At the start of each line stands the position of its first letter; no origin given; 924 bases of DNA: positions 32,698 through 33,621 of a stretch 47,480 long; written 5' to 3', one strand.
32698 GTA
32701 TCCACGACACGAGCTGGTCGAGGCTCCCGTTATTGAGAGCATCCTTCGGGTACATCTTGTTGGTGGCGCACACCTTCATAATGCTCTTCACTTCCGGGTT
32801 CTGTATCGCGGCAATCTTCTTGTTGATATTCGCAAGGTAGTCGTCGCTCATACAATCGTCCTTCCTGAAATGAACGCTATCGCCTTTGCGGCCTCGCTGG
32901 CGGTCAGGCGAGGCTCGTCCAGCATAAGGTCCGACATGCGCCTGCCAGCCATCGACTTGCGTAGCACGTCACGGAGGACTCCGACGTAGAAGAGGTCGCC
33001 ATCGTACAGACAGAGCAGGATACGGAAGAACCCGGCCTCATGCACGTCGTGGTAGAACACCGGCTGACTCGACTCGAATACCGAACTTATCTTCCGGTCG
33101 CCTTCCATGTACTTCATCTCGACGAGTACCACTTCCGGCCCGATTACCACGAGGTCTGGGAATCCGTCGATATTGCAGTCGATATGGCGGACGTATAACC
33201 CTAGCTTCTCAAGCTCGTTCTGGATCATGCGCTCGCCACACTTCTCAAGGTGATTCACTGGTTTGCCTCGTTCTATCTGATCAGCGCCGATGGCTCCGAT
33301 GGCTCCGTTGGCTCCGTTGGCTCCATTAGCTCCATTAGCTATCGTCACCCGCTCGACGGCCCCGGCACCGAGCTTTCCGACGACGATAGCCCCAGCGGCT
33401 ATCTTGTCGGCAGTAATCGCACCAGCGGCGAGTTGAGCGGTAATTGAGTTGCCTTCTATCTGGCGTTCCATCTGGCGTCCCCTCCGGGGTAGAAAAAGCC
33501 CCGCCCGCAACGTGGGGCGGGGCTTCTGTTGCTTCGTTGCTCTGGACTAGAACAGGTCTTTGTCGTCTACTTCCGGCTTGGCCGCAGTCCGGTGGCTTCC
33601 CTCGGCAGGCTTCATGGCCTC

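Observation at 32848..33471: VRR-NUC nuclease whose N-terminus is a selectively maintained copy of the tail-fibre shaft repeat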

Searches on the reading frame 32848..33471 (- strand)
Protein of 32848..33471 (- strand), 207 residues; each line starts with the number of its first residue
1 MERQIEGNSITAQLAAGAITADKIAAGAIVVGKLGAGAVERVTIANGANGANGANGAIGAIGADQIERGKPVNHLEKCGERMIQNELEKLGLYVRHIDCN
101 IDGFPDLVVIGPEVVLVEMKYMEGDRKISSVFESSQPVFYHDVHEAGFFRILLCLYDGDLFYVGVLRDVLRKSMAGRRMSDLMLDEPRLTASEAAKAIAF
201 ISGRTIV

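Call 5: search_protein_families(library=pfam, proteins=[window:32848-33471:-], max_evalue=1)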
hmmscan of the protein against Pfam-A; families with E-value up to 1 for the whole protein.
window:32848-33471:- (207 aa): 1 family
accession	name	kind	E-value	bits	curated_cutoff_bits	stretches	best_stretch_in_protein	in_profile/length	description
PF08378.17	NERD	-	0.031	15.2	22.1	1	79-127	5-60/111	Nuclease-related domain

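Call 7: search_protein_families(library=phrogs, proteins=[window:32848-33471:-], max_evalue=0.1)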
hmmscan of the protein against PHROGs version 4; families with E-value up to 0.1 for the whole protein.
window:32848-33471:- (207 aa): 3 families
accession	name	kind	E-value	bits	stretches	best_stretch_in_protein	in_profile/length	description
phrog_892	-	tail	0.00039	20.1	1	10-53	350-394/782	tail fiber protein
phrog_26466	-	unknown function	0.0022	16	1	7-66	1816-1874/2337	-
phrog_32822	-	head and packaging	0.0035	16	1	7-66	967-1024/1548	virion structural protein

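Call 9: search_dna_similar(query=window:32848-33471:-, collection=phages, mode=protein, max_rows=40, max_evalue=0.001)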
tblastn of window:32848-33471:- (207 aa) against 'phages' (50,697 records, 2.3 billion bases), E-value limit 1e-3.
No match.

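Call 10: find_homologous_proteins(query=window:32848-33471:-, max_evalue=0.01)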
Query window:32848-33471:- (207 aa): 5 proteins with E <= 0.01 among 1541 candidates.
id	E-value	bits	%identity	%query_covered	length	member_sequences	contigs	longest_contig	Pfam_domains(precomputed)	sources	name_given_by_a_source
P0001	2.1e-85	303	97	69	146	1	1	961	-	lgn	-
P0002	9.8e-27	112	47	61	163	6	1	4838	-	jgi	-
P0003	2.5e-23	101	43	53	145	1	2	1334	-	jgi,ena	-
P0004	1.2e-9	56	42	43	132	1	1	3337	-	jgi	jgi:hypothetical protein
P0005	1.8e-4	39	44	37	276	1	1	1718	-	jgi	-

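Call 13: find_encoding_contigs(protein=P0001, flank=10000)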
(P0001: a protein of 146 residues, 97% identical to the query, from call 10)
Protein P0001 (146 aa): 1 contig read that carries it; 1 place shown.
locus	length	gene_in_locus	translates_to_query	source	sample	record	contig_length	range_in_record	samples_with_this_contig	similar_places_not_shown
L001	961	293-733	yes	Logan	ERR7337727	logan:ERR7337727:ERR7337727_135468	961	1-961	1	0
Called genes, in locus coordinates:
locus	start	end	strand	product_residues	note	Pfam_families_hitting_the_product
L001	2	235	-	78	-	?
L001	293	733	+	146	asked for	-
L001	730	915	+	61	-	-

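Call 15: find_related_loci(query=window:32848-33471:-, collection=viral_contigs, flank=10000)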
Query window:32848-33471:- (207 aa) in viral_contigs; peptide patterns used: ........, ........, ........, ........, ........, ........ (x = any residue, [..] = any of these).
7 stretches matched a pattern, but none encodes a relative of the query by tblastn (E <= 1e-3).

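Call 16: find_encoding_contigs(protein=P0002, flank=10000)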
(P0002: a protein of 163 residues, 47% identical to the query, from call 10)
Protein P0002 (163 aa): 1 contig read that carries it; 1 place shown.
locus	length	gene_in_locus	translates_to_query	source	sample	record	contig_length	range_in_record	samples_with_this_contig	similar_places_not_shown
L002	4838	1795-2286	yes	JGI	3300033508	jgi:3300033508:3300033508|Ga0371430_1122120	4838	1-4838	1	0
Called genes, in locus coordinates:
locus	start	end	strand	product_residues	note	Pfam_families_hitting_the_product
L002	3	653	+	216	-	?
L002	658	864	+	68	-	-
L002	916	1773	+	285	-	PF23977:Pam3_Gp34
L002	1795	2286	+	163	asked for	-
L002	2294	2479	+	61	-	-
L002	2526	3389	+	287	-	-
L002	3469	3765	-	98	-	-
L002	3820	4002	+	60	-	-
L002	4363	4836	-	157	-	?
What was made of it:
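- Synteny gp34-like -> nuclease -> 61-aa gene is conserved in L002 (call 16).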

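Call 19: search_solved_structures(query=A2, max_evalue=10, show_alignments=3)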
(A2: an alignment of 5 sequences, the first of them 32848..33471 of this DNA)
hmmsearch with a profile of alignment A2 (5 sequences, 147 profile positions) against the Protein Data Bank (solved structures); distinct sequences matched with E-value up to 10: 4.
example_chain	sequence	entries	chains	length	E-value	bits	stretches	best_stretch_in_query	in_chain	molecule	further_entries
4tkd_A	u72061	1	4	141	0.064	16.1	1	17-63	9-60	Holliday junction resolvase Hjc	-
1hh1_A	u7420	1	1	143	0.075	15.8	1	17-62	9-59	HOLLIDAY JUNCTION RESOLVING ENZYME HJC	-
4tkk_A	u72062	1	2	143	0.075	15.8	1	17-62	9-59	Holliday junction resolvase Hjc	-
2eo0_A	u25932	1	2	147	0.64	12.8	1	18-69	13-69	Hypothetical protein ST1444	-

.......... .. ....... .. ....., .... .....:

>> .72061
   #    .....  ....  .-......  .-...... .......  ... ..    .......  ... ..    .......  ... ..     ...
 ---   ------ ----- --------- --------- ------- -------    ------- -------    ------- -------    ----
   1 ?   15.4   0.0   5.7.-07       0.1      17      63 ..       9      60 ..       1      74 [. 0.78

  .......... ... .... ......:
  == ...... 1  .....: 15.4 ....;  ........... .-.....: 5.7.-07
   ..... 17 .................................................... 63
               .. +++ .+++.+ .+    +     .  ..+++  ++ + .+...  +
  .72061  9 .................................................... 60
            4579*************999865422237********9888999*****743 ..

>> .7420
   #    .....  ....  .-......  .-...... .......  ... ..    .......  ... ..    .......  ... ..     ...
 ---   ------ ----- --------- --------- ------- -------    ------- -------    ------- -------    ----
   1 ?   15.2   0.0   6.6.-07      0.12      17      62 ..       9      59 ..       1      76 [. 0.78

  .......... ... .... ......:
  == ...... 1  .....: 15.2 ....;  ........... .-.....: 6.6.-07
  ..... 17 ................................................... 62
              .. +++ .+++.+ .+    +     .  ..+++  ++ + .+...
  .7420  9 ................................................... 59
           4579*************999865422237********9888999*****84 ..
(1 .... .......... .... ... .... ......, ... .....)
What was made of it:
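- On Hjc-type Holliday junction resolvase (PF01870, PD-(D/E)xK): E80, D106, E118 and K120 align to Hjc E12, D42, E55, K57 (call 19).
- The catalytic E/D/E-x-K residues are aligned (call 19).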

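Call 23: search_protein_representatives(alignment_id=A2)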
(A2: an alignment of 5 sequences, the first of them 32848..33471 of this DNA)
Query: 5 sequences, 147 profile positions. Proteins with E-value up to 0.001 (for the whole library): 112; up to 1e-10: 49; up to 1e-30: 12. The best 112 are listed.
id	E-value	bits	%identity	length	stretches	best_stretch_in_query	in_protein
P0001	2.8e-67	241.1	-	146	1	1-147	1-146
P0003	1.7e-64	232.1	-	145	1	4-147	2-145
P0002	3.7e-61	221.3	-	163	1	4-144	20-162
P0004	4.1e-49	182.2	-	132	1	16-146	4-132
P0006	5.3e-34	133.2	-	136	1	15-126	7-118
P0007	1.0e-32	129.0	-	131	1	15-143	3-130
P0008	1.4e-32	128.6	-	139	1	14-140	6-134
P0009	4.2e-32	127.0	-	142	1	13-129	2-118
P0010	9.0e-32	125.9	-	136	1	12-142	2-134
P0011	2.8e-31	124.3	-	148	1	13-140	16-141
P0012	3.0e-31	124.2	-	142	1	10-138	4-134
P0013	4.4e-31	123.7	-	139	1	13-135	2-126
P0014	4.6e-29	117.1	-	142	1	12-143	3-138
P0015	1.6e-28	115.4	-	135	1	15-124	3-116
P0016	1.8e-28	115.2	-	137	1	16-142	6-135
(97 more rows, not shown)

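Call 25: search_protein_families(library=pfam, alignment_id=A3, max_evalue=0.01)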
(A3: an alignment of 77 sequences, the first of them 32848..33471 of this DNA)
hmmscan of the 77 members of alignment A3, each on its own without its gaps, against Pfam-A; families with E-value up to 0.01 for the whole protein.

A. member 1, window:32848-33471:- (207 aa): 0 families

B. families by the number of members that match (of 77 scanned): 4 families
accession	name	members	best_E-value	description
PF01870.24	Hjc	17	2.3e-06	Archaeal holliday junction resolvase (hjc)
PF08774.17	VRR_NUC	3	0.00064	VRR-NUC domain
PF03838.20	RecU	2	0.0026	Recombination protein U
PF04631.17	PIF2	1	0.0039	Per os infectivity factor 2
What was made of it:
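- On Hjc-type Holliday junction resolvase (PF01870, PD-(D/E)xK): 17 of 77 family members hit at E <= 0.01, best 2.3e-6 (call 25).
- On VRR-NUC (PF08774): 3 of 77 relatives hit, best E 6.4e-4 (call 25).
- Pfam scan of the members: Hjc 17/77, VRR_NUC 3/77, RecU 2/77 (call 25).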

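Call 27: search_solved_structures(query=A3, max_evalue=1, show_alignments=2)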
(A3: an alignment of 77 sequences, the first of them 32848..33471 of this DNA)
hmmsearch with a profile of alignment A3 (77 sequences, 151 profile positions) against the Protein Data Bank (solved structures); distinct sequences matched with E-value up to 1: 10.
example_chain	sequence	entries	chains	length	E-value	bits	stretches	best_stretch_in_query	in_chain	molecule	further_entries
2eo0_A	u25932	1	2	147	1.5e-07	35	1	7-131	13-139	Hypothetical protein ST1444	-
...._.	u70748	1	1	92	8.6e-06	29.3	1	1-84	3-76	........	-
4tkd_A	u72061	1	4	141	2.9e-05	27.5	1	6-73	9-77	Holliday junction resolvase Hjc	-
1hh1_A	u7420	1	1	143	4.5e-05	26.9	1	6-73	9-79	HOLLIDAY JUNCTION RESOLVING ENZYME HJC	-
4tkk_A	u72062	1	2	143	5.1e-05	26.7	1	6-73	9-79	Holliday junction resolvase Hjc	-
1ob8_A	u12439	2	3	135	0.00051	23.5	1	5-60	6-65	HOLLIDAY-JUNCTION RESOLVASE | HOLLIDAY JUNCTION RESOLVASE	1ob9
2wcz_A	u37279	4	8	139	0.027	17.9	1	6-96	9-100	HOLLIDAY JUNCTION RESOLVASE | HJC | ARCHAEAL HJC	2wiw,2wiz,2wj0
2wcw_A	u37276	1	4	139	0.076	16.4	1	6-70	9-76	HJC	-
1gef_A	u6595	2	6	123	0.1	16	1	4-56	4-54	HOLLIDAY JUNCTION RESOLVASE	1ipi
4qbn_A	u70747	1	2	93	0.11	16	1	4-55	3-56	Nuclease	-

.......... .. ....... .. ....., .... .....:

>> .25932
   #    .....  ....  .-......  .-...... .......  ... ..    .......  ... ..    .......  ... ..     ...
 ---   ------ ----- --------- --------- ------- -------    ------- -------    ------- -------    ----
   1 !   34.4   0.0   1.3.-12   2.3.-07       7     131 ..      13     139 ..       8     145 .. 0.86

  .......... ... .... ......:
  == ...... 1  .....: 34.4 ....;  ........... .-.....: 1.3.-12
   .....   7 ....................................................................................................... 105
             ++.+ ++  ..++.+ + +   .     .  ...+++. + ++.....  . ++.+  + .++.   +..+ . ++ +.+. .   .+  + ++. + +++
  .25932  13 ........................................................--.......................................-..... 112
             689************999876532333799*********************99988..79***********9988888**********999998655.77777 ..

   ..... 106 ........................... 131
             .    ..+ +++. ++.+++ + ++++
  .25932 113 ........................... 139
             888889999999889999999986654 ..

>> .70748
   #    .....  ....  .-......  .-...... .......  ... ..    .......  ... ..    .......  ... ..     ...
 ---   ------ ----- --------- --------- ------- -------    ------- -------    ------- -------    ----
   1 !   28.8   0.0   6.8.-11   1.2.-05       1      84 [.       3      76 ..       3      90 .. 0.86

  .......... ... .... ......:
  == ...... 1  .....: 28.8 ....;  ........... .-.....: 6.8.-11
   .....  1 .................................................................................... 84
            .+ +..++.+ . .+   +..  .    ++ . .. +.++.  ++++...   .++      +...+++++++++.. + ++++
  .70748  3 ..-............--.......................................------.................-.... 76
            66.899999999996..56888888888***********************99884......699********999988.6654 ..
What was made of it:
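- On Hjc-type Holliday junction resolvase (PF01870, PD-(D/E)xK): Profile versus PDB: 2eo0 E 1.5e-7 (call 27).
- On VRR-NUC (PF08774): Profile E 8.6e-6 to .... over profile positions 1-84 (call 27).
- Profile of 77 homologues against the PDB: Hjc ST1444 (2eo0) E 1.5e-7, VRR-Nuc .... E 8.6e-6, S. solfataricus Hjc E 3e-5 (call 27).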

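Call 29: find_encoding_contigs(protein=window:32848-33471:-, flank=10000)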
Protein window:32848-33471:- (207 aa): 2 contigs read that carry it; 1 place shown.
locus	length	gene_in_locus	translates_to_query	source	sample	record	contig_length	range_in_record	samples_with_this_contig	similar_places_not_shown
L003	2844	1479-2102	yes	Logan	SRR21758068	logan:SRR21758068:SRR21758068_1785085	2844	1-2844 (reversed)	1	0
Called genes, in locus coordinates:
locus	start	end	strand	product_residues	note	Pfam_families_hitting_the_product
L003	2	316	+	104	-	?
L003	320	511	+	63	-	-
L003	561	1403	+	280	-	PF23977:Pam3_Gp34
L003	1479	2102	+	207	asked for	-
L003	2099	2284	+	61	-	-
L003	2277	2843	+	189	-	?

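Call 33: predict_structure(alignment_id=A3)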
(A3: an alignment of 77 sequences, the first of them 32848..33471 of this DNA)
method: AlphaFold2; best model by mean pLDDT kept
length: 207 residues; sequences in the alignment: 77
mean_pLDDT: 82.2   pTM: 0.67
mean pLDDT of the five models: 82.2, 81.4, 81.4, 79.4, 79.2
residues with pLDDT >= 90: 125; 70-90: 23; 50-70: 33; < 50: 26
segments of 3 or more residues with pLDDT < 50: 1-4, 33-38, 45-60
pLDDT, mean of each block of 10 residues (from residue 1): 52 72 67 49 48 44 62 92 98 97 98 98 95 97 98 96 96 97 88 97 87
secondary structure, 60 per line:
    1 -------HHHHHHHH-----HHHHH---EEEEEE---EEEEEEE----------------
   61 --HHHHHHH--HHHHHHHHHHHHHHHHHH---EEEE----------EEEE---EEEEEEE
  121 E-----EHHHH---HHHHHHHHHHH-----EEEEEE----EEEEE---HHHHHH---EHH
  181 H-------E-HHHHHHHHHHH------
elements in order: H8-15 H21-25 E29-34 E38-44 H63-69 H72-89 E93-96 E107-110 E114-121 H128-131 H135-145 E151-156 E161-165 H169-174 H191-201
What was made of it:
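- On Hjc-type Holliday junction resolvase (PF01870, PD-(D/E)xK): AF2 pLDDT 87-98 for aa 70-207 (call 33).
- On Tail-fibre shaft repeat (10-residue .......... type; phrog_892-like): The N-terminus has pLDDT 44-72 (call 33).
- AF2 model has pLDDT 87-98 for aa 70-207 (call 33). AF2 gives pLDDT 44-72 for this part (call 33).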

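Call 37: fold_search(model_id=the predicted structure, library=pdb)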
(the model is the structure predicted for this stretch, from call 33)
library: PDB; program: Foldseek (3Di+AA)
matches with E <= 10: 114; with E <= 0.001: 1
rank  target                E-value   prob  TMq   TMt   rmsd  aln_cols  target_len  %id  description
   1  4tkk_A                7.5e-04  1.00  0.40  0.60   5.2       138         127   14  Sulfolobus solfataricus HJC mutants (released 2015-08-12)
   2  4tkd_C                1.3e-03  1.00  0.43  0.66   3.8       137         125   16  Sulfolobus solfataricus HJC mutants (released 2015-08-12)
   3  9qcc_M                1.8e-03  1.00  0.40  0.23   6.4       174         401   13  Activated XauSPARDA filament assembly with bound dsDNA substrate (released 2025-12-17)
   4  4tkd_A                1.9e-03  1.00  0.43  0.68   3.8       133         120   16  Sulfolobus solfataricus HJC mutants (released 2015-08-12)
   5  2eo0_A                2.0e-03  1.00  0.39  0.57   6.3       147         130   12  Crystal Structure of Holliday Junction Resolvase ST1444 (released 2007-10-02)
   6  9jt2_B                2.5e-03  1.00  0.38  0.21   5.7       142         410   13  substrate-bound NbaSPARDA complexes (released 2025-04-02)
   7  2eo0_B                3.0e-03  1.00  0.36  0.55   6.4       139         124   15  Crystal Structure of Holliday Junction Resolvase ST1444 (released 2007-10-02)
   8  4tkd_D                3.0e-03  1.00  0.31  0.51   7.8       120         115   17  Sulfolobus solfataricus HJC mutants (released 2015-08-12)
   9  9qcc_Q                6.2e-03  0.99  0.39  0.21   6.0       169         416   12  Activated XauSPARDA filament assembly with bound dsDNA substrate (released 2025-12-17)
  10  9qcc_A                1.4e-02  1.00  0.42  0.24   5.4       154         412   14  Activated XauSPARDA filament assembly with bound dsDNA substrate (released 2025-12-17)
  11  2ost_D                1.4e-02  0.99  0.36  0.53   6.8       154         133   14  The structure of a bacterial homing endonuclease : I-Ssp6803I (released 2007-03-20)
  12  2ost_A                1.4e-02  0.93  0.33  0.43   7.5       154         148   13  The structure of a bacterial homing endonuclease : I-Ssp6803I (released 2007-03-20)
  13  9qcc_Y                1.7e-02  0.97  0.39  0.23   7.4       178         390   13  Activated XauSPARDA filament assembly with bound dsDNA substrate (released 2025-12-17)
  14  2ost_C                2.0e-02  0.98  0.31  0.44   5.2       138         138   14  The structure of a bacterial homing endonuclease : I-Ssp6803I (released 2007-03-20)
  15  4qbn_A                2.1e-02  1.00  0.33  0.67   3.0        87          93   20  VRR_NUC domain (released 2014-09-10)
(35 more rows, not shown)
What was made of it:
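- On Hjc-type Holliday junction resolvase (PF01870, PD-(D/E)xK): Foldseek top hits are 4tkk/4tkd/2eo0 Hjc, E 7.5e-4 to 3e-3, TM (target) 0.51-0.68 (call 37).
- On VRR-NUC (PF08774): Foldseek 4qbn E 0.02, TM 0.67 over 87 columns (call 37).
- Closest known: Hjc-type. Same: Best profile and fold matches: calls 27, 37.
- Top Foldseek hits are Hjc (TM 0.6-0.68), then VRR_NUC and RecU (call 37).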

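Call 43: find_related_loci(query=A2, collection=metagenome_contigs, flank=10000)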
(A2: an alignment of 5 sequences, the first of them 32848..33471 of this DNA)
Query A2 (207 aa) in metagenome_contigs; peptide patterns used: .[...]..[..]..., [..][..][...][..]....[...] (x = any residue, [..] = any of these).
269 stretches matched a pattern; 4 encode a relative of the query (tblastn E <= 1e-3); 4 distinct loci.
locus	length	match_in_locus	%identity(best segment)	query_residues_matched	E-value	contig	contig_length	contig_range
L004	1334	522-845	44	75-182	8e-30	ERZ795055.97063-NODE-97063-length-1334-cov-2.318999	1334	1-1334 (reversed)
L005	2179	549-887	42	72-184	3e-26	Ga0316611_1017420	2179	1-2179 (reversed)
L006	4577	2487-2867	40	70-195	5e-23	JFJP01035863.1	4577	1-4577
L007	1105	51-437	34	74-204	2e-21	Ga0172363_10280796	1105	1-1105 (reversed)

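Call 44: find_related_loci(query=A2, collection=viral_contigs, flank=10000)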
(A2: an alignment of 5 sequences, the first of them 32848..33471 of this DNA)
Query A2 (207 aa) in viral_contigs; peptide patterns used: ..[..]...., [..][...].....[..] (x = any residue, [..] = any of these).
50 stretches matched a pattern, but none encodes a relative of the query by tblastn (E <= 1e-3).
